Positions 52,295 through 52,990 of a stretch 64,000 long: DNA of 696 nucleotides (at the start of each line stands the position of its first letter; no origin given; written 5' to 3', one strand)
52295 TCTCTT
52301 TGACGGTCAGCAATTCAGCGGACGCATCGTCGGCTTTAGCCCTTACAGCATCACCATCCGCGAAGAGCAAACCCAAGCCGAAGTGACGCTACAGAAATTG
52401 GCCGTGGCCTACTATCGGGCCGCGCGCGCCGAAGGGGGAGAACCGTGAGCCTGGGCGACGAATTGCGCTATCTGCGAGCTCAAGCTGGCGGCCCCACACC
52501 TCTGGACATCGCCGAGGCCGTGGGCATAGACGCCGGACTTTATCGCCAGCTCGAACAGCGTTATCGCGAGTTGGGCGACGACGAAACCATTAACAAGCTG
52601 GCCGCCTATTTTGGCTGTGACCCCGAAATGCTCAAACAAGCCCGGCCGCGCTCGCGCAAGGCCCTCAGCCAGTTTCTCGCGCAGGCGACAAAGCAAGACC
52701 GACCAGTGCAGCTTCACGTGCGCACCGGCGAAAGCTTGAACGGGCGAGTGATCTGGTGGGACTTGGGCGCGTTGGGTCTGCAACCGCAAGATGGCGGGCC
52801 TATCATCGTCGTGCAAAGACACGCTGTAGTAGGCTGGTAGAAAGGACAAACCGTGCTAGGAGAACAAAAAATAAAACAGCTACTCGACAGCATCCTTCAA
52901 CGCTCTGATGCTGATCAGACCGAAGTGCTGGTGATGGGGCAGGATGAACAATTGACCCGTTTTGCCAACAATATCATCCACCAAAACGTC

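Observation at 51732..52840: Two tandem HTH/Hfq-like fusion genes inserted between tldD and pmbA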

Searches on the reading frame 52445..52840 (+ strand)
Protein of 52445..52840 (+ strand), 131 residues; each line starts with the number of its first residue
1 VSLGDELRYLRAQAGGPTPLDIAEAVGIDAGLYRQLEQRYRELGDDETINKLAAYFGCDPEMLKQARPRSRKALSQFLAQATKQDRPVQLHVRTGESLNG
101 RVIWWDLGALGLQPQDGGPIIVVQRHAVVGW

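Call 3: search_protein_families(library=pfam, proteins=[window:52445-52840:+], max_evalue=1)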
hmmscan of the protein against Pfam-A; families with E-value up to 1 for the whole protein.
window:52445-52840:+ (131 aa): 8 families
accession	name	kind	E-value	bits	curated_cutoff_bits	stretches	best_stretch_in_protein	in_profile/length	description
PF21979.2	Hfq_1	-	8.6e-08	32.6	27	1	81-129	10-57/61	Hfq related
PF13560.12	HTH_31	-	2e-05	25.2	27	1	3-63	2-61/64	Helix-turn-helix domain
PF13518.12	HTH_28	-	0.013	16.1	25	1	21-48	17-44/52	Helix-turn-helix domain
PF12844.13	HTH_19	-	0.013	15.8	30.2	1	8-65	5-60/64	Helix-turn-helix domain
PF17209.9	Hfq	-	0.027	14.5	27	1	76-108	4-36/64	Hfq protein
PF01381.28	HTH_3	-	0.04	14.4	23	1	8-61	2-53/55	Helix-turn-helix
PF13443.12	HTH_26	-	0.1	13.3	22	1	21-61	15-55/63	Cro/C1-type HTH DNA-binding domain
PF01026.27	TatD_DNase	-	0.23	11.3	27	1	58-96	94-133/253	TatD related DNase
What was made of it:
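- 52445..52642 (+): Gene B, residues 1-66: XRE-like five-helix HTH domain with an invariant E-Q-R-Y-R motif. HTH_31 25.2 bits, just below the cutoff of 27 (call 3).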

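Call 4: search_protein_families(library=ncbifam, proteins=[window:52445-52840:+], max_evalue=1)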
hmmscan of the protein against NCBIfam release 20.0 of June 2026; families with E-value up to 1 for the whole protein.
window:52445-52840:+ (131 aa): 1 family
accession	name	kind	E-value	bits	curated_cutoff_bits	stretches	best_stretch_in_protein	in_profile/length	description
NF047718.1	Hfq_rel_Cyano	exception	1.3e-07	31.7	52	1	79-129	12-61/64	Hfq-related RNA-binding protein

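Call 6: find_homologous_proteins(query=window:52445-52840:+)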
Query window:52445-52840:+ (131 aa): 397 proteins with E <= 0.001 among 418 candidates; the best 120 are listed.
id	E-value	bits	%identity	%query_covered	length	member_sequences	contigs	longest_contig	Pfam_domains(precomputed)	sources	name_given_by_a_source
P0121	6.9e-82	290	100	100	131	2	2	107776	PF21979.3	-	-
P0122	1.2e-72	260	89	100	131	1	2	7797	PF21979.3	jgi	-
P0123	2.6e-61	224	73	100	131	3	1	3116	PF21979.3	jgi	jgi:transcriptional regulator with XRE-family HTH domain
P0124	1.6e-60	221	74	100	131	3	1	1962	PF21979.3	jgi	jgi:transcriptional regulator with XRE-family HTH domain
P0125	5.3e-60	220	76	100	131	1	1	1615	PF21979.3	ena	-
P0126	6.9e-60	219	76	100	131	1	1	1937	PF21979.3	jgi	jgi:transcriptional regulator with XRE-family HTH domain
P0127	1.0e-59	219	74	100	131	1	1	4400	PF21979.3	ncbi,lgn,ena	-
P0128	3.5e-59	217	73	100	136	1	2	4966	PF21979.3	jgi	jgi:transcriptional regulator with XRE-family HTH domain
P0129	1.5e-58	215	74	100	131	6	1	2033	PF13560.13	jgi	jgi:transcriptional regulator with XRE-family HTH domain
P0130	3.5e-58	214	75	100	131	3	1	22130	-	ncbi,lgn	-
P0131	6.4e-58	213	74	100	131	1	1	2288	PF21979.3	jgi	jgi:hypothetical protein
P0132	8.5e-58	212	73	100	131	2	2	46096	PF21979.3,PF13560.13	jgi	jgi:transcriptional regulator with XRE-family HTH domain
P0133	8.9e-58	212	73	100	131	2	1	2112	PF21979.3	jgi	-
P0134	1.1e-57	212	74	100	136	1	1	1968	-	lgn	-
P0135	2.6e-57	211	73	100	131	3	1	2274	PF21979.3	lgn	-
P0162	2.4e-53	198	69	100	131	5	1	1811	PF21979.3,PF01381.29,PF13560.13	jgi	jgi:transcriptional regulator with XRE-family HTH domain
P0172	3.7e-52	194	66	100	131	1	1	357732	-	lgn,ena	-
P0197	2.5e-40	156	58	100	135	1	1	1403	PF01381.29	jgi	jgi:transcriptional regulator with XRE-family HTH domain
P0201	1.0e-39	154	60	100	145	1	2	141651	-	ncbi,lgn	-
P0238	3.4e-36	143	53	100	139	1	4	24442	PF21979.3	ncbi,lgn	ncbi:MAG: hypothetical protein ACE5OS_09870 [Anaerolineae bacterium]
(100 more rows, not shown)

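Call 8: find_encoding_contigs(protein=P0238, flank=6000, max_places=3)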
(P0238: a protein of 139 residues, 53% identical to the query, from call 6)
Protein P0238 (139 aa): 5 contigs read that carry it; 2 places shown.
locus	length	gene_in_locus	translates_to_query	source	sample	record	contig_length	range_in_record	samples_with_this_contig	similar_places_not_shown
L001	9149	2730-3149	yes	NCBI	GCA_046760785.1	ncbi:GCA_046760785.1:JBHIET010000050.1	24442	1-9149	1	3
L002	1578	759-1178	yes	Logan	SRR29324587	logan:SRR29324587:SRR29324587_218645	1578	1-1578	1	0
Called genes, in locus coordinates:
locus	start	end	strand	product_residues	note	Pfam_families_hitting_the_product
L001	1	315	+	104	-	?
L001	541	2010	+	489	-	PF01523:PmbA_TldD_1st, PF19290:PmbA_TldD_2nd, PF19289:PmbA_TldD_3rd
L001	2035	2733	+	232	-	PF01381:HTH_3, PF12844:HTH_19 (weak), PF13560:HTH_31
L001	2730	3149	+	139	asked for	PF21979:Hfq_1 (weak)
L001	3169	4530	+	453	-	PF01523:PmbA_TldD_1st, PF19289:PmbA_TldD_3rd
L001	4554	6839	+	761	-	PF00324:AA_permease, PF03845:Spore_permease (weak), PF13520:AA_permease_2, PF00582:Usp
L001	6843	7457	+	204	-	-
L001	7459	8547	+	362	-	PF00881:Nitroreductase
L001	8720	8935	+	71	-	PF10049:DUF2283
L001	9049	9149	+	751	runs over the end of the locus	PF01564:Spermine_synth, PF08242:Methyltransf_12 (faint)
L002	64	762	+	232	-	PF01381:HTH_3, PF12844:HTH_19 (weak), PF13560:HTH_31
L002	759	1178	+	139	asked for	PF21979:Hfq_1 (weak)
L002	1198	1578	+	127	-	?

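Call 9: find_encoding_contigs(protein=P0172, flank=6000, max_places=2)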
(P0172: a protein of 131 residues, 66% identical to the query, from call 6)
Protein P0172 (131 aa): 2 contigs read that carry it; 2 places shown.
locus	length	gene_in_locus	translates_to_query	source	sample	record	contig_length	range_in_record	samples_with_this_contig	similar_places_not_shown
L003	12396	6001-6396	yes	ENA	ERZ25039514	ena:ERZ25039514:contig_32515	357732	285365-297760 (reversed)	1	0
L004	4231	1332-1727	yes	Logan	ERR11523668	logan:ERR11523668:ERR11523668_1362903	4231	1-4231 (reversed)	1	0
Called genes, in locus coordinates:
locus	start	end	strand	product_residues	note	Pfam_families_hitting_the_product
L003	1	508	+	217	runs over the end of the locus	PF00361:Proton_antipo_M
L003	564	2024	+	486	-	PF00361:Proton_antipo_M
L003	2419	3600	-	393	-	PF00155:Aminotran_1_2, PF00266:Aminotran_5 (weak)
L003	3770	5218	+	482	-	PF01523:PmbA_TldD_1st, PF19290:PmbA_TldD_2nd, PF19289:PmbA_TldD_3rd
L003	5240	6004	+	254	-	PF01381:HTH_3, PF13560:HTH_31 (faint)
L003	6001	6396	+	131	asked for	-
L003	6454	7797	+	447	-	PF01523:PmbA_TldD_1st, PF19289:PmbA_TldD_3rd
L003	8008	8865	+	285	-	PF02645:DegV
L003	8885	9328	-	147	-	-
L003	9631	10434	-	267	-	PF04909:Amidohydro_2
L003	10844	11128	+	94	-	-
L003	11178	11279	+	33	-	-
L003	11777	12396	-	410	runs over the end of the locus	-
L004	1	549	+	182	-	?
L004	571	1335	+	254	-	PF01381:HTH_3, PF13560:HTH_31 (faint)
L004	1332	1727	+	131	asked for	-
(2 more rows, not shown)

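Call 10: find_encoding_contigs(protein=P0201, flank=6000, max_places=2)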
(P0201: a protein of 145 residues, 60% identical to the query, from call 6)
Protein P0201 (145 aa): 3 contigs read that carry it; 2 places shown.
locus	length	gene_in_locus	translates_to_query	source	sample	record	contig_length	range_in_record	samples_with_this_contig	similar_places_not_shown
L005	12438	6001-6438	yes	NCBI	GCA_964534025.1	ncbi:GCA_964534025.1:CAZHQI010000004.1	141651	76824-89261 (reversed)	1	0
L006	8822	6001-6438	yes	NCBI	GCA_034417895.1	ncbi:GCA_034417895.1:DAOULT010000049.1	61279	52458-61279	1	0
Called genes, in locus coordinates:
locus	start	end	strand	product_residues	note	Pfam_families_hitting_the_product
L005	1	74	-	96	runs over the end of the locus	-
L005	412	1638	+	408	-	PF08240:ADH_N, PF16912:Glu_dehyd_C (weak), PF00107:ADH_zinc_N, PF13602:ADH_zinc_N_2 (weak)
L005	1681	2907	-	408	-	PF00155:Aminotran_1_2, PF00266:Aminotran_5 (weak), PF01212:Beta_elim_lyase (weak)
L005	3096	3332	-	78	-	PF09723:Zn_ribbon_8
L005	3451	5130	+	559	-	PF08241:Methyltransf_11 (faint), PF13649:Methyltransf_25 (faint), PF03602:Cons_hypoth95 (faint), PF01555:N6_N4_Mtase, PF18780:HNH_repeat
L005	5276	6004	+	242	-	PF01381:HTH_3 (faint)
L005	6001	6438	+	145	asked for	-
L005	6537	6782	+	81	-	PF02604:PhdYeFM_antitox (weak)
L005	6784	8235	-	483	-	PF01139:RtcB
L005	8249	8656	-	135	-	PF01951:Archease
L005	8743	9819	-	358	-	PF06574:FAD_syn, PF01687:Flavokinase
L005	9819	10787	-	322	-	PF01509:TruB_N, PF16198:TruB_C_2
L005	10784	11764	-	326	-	PF01368:DHH, PF02272:DHHA1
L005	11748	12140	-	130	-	PF02033:RBFA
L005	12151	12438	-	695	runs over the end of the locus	PF04760:IF2_N, PF00009:GTP_EFTU, PF00071:Ras (weak), PF01926:MMR_HSR1, PF03144:GTP_EFTU_D2 (faint), PF22042:EF-G_D2, PF11987:IF-2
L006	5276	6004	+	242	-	PF01381:HTH_3 (faint)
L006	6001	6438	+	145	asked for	-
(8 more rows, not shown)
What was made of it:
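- In L005, L008 and L017 the pair and its upstream neighbours persist while tldD and pmbA are gone (call 10).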

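Call 17: find_related_loci(query=A1, collection=genome_contigs, flank=6000)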
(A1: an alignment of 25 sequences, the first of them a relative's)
Query A1 (131 aa) in genome_contigs; peptide patterns used: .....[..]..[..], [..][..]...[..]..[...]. (x = any residue, [..] = any of these).
74 stretches matched a pattern; 58 encode a relative of the query (tblastn E <= 1e-3); 58 distinct loci.
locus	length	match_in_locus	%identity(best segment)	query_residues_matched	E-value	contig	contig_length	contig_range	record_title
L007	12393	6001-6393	57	1-131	2e-45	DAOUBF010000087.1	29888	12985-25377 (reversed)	MAG TPA_asm: Anaerolineae bacterium isolate H68_711 k101_620926, whole genome shotgun sequence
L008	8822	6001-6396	60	1-131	1e-44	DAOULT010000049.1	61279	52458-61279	MAG TPA_asm: Anaerolineae bacterium isolate W31_52 k127_154071, whole genome shotgun sequence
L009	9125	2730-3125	53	1-131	3e-43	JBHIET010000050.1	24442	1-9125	MAG: Anaerolineae bacterium isolate b2.sp2_bin.30 NODE_386_length_24442_cov_9.149957, whole genome shotgun sequence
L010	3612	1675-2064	56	1-131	4e-43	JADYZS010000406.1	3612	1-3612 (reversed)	MAG: Anaerolineae bacterium isolate SJ583 c_000001534331, whole genome shotgun sequence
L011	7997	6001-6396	55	1-131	1e-42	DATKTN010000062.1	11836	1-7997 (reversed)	MAG TPA_asm: Anaerolineae bacterium isolate SMAG_U14082 k141_2254472, whole genome shotgun sequence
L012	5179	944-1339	55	1-131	2e-42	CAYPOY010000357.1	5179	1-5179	MAG TPA_asm: uncultured Anaerolineales bacterium isolate SRP214966_co5_314 genome assembly, contig: NODE_18861_length_51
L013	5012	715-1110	54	1-131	3e-42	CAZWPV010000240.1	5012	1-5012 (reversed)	MAG TPA_asm: uncultured Anaerolineales bacterium isolate binchicken_co228_317 genome assembly, contig: NODE_28333_length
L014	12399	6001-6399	54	1-131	4e-40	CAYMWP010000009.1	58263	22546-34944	MAG TPA_asm: uncultured Anaerolineales bacterium isolate binchicken_co334_151 genome assembly, contig: NODE_753_length_5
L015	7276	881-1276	54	1-131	9e-40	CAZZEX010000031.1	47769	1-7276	MAG TPA_asm: uncultured Anaerolineales bacterium isolate SRP214966_co5_324 genome assembly, contig: NODE_380_length_4776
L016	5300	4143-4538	54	1-131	3e-39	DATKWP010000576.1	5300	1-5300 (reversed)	MAG TPA_asm: Anaerolineae bacterium isolate SMAG_U14166 k141_1226846, whole genome shotgun sequence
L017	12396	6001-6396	62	1-131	2e-46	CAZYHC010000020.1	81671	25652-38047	MAG TPA_asm: uncultured Anaerolineales bacterium isolate binchicken_co294_99 genome assembly, contig: NODE_534_length_81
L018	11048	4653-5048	52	1-131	8e-39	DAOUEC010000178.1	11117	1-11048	MAG TPA_asm: Anaerolineae bacterium isolate N3_163 k131_807801, whole genome shotgun sequence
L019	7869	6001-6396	51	1-131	5e-38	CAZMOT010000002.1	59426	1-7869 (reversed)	MAG TPA_asm: uncultured Anaerolineales bacterium isolate SRP068000_co2_90 genome assembly, contig: NODE_98_length_59426_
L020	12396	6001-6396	51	1-131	5e-38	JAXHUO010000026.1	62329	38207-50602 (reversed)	MAG: Chloroflexota bacterium isolate MAG53_tar_biofilm MAG53_26, whole genome shotgun sequence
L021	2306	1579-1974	52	1-131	5e-38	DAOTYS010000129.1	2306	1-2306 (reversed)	MAG TPA_asm: Thermoflexales bacterium isolate H28_387 k137_3674000, whole genome shotgun sequence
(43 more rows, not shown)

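Call 23: predict_structure(alignment_id=A1)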
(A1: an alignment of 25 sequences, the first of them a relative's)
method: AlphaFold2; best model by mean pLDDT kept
length: 131 residues; sequences in the alignment: 25
mean_pLDDT: 91.2   pTM: 0.75
mean pLDDT of the five models: 91.2, 91.2, 90.8, 90.5, 89.7
residues with pLDDT >= 90: 94; 70-90: 34; 50-70: 3; < 50: 0
segments of 3 or more residues with pLDDT < 50: none
pLDDT, mean of each block of 10 residues (from residue 1): 89 94 95 84 86 95 87 89 95 94 93 93 92 91
secondary structure, 60 per line:
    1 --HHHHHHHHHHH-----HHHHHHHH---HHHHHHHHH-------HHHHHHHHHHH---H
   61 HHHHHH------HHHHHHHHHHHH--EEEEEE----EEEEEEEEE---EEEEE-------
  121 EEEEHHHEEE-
elements in order: H3-13 H19-26 H30-38 H46-56 H60-66 H73-84 E87-92 E97-105 E109-113 E121-124 E128-130
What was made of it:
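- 52445..52642 (+): AF2 shows five helices with pLDDT 84-95 (call 23).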

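Call 27: fold_search(model_id=the predicted structure, library=pdb)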
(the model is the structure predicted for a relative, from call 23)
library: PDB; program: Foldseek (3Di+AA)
matches with E <= 10: 1201; with E <= 0.001: 17
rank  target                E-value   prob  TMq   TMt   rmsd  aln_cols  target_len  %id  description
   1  3hfo_A                1.2e-04  1.00  0.40  0.77   2.9        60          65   27  Crystal Structure of an Hfq protein from Synechocystis sp. (released 2009-07-14)
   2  3hfo_B                1.7e-04  1.00  0.40  0.75   3.0        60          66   27  Crystal Structure of an Hfq protein from Synechocystis sp. (released 2009-07-14)
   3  6gwk_K                4.0e-04  1.00  0.39  0.80   1.4        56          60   27  The crystal structure of Hfq from Caulobacter crescentus (released 2019-05-22)
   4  6gwk_E                4.9e-04  1.00  0.38  0.71   1.4        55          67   27  The crystal structure of Hfq from Caulobacter crescentus (released 2019-05-22)
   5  6gwk_G                5.5e-04  1.00  0.38  0.74   1.5        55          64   27  The crystal structure of Hfq from Caulobacter crescentus (released 2019-05-22)
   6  5szd_C                5.5e-04  1.00  0.39  0.68   1.8        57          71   32  Crystal structure of Aquifex aeolicus Hfq at 1.5A (released 2017-04-19)
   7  6gwk_Q                6.2e-04  1.00  0.38  0.78   1.4        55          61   27  The crystal structure of Hfq from Caulobacter crescentus (released 2019-05-22)
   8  5szd_A                6.2e-04  1.00  0.39  0.67   2.8        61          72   30  Crystal structure of Aquifex aeolicus Hfq at 1.5A (released 2017-04-19)
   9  4nl2_A                6.6e-04  1.00  0.39  0.67   2.9        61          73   24  Crystal Structure of Listeria monocytogenes Hfq (released 2014-09-10)
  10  6gwk_M                7.4e-04  1.00  0.39  0.73   1.5        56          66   27  The crystal structure of Hfq from Caulobacter crescentus (released 2019-05-22)
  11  5szd_G                7.4e-04  1.00  0.40  0.72   2.3        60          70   28  Crystal structure of Aquifex aeolicus Hfq at 1.5A (released 2017-04-19)
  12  6gwk_A                7.9e-04  1.00  0.38  0.74   1.5        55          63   29  The crystal structure of Hfq from Caulobacter crescentus (released 2019-05-22)
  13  4noy_E                7.9e-04  1.00  0.39  0.68   3.1        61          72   24  Crystal structure of Listeria monocytogenes Hfq F43W (released 2014-09-10)
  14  4noy_A                7.9e-04  1.00  0.39  0.67   3.0        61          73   24  Crystal structure of Listeria monocytogenes Hfq F43W (released 2014-09-10)
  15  6gwk_S                8.4e-04  1.00  0.38  0.77   1.6        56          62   27  The crystal structure of Hfq from Caulobacter crescentus (released 2019-05-22)
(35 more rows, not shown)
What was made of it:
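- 52646..52837 (+): Gene B, residues 68-131: Hfq_1 (cyanobacterial-type Hfq) Sm domain with invariant W-D-L-G (105-108), Q-R-H and terminal W. Foldseek top hits are Synechocystis Hfq 3hfo, Caulobacter and Aquifex Hfq (call 27).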

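Call 31: search_solved_structures(query=A1, max_evalue=1, show_alignments=4)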
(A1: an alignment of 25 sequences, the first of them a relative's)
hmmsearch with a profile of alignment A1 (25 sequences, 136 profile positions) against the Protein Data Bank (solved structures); distinct sequences matched with E-value up to 1: 21.
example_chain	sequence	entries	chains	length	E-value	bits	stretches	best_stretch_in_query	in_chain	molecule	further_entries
5szd_A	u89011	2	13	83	0.0013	22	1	75-130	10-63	RNA-binding protein Hfq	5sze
7t8i_A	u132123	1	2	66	0.0026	21.1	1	1-63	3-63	Phage element (ICEBs1)transcriptional regulator (Xre family)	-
3hfn_A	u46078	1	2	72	0.0056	20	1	77-122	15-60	Asl2047 protein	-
3hfo_A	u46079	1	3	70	0.0079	19.5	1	79-122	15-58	Ssr3341 protein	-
6gwk_A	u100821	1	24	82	0.03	17.7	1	74-130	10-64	RNA-binding protein Hfq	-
3p43_A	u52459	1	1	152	0.047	17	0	93-122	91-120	Putative uncharacterized protein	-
3ahu_A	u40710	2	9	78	0.093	16.1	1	76-131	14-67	Protein hfq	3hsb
2ej9_A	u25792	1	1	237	0.19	15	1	42-117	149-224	Putative biotin ligase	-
9jm5_B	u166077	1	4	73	0.2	15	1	32-67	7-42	LRO-C4-13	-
9y6s_4R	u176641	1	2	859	0.2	15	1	30-99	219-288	Coiled-coil domain-containing protein 39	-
3f51_A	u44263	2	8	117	0.21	14.9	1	2-50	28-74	Clp gene regulator (ClgR)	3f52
7t5u_A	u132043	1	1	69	0.22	14.8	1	3-58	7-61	Helix-turn-helix domain-containing protein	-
5tn0_A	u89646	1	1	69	0.34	14.3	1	4-67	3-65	HTH-type transcriptional regulator SinR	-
5jjw_A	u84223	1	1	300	0.36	14.1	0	21-109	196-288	Squamous cell carcinoma antigen recognized by T-cells 3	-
5ctr_A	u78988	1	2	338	0.41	14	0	20-110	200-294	Squamous cell carcinoma antigen recognized by T-cells 3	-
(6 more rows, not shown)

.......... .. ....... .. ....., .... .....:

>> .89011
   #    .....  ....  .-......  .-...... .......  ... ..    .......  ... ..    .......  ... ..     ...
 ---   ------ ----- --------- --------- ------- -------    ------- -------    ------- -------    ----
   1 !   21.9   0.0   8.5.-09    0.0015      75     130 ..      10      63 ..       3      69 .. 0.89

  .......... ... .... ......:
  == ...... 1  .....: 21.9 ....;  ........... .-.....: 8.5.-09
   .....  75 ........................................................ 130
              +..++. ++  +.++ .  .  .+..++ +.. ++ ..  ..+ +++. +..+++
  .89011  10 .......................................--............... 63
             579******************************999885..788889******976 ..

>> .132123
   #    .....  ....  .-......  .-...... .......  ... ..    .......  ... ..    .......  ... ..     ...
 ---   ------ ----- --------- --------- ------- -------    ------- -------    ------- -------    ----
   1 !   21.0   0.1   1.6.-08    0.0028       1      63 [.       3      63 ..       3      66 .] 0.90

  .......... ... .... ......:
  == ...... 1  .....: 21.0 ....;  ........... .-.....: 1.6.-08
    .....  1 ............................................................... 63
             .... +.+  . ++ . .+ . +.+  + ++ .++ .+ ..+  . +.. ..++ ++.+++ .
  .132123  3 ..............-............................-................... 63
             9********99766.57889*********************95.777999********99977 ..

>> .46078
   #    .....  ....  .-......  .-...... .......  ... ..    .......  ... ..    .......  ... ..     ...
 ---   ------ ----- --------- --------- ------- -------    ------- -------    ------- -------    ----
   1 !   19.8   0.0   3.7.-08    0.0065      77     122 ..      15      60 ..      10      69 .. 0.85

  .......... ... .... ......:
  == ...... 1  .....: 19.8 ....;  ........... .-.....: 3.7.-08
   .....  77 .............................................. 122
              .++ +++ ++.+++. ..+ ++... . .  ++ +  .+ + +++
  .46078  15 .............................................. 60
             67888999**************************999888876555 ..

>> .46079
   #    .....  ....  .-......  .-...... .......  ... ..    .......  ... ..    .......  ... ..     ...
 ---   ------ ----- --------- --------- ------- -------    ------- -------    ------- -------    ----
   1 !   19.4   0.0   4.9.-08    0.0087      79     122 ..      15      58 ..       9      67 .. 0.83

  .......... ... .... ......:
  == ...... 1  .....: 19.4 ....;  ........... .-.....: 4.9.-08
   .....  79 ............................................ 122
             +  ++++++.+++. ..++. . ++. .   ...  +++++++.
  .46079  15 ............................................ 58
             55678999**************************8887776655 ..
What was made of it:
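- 52445..52642 (+): The family profile matches ICEBs1 ImmR (7t8i) at E 2.6e-3 (call 31).
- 52646..52837 (+): The profile aligns 'vvvqrhav' with Aquifex '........', the Sm2 motif (call 31).
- On XRE / Cro-C1 helix-turn-helix (PF01381 clan): B is borderline: HTH_31 at 25.2 bits against 27, but it has a five-helix AF2 fold (call 23) and a profile match to ImmR 7t8i at E 2.6e-3 (call 31).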

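Call 65: search_protein_families(library=padloc, proteins=[window:52445-52840:+], max_evalue=0.01)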
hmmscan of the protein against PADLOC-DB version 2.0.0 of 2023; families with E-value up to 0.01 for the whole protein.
window:52445-52840:+ (131 aa): 0 families

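Call 66: search_protein_families(library=phrogs, proteins=[window:52445-52840:+], max_evalue=0.01)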
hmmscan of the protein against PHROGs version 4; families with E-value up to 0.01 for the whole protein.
window:52445-52840:+ (131 aa): 4 families
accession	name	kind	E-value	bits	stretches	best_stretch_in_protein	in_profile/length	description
phrog_7241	-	transcription regulation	2.1e-05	25.6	1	20-63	78-120/122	transcriptional regulator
phrog_4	-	transcription regulation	2.2e-05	24.6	1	1-63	135-191/400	transcriptional repressor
phrog_5823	-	transcription regulation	7.6e-05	23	1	1-63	5-66/404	transcriptional regulator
phrog_8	-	transcription regulation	0.00059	20.4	1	1-60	75-132/346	transcriptional regulator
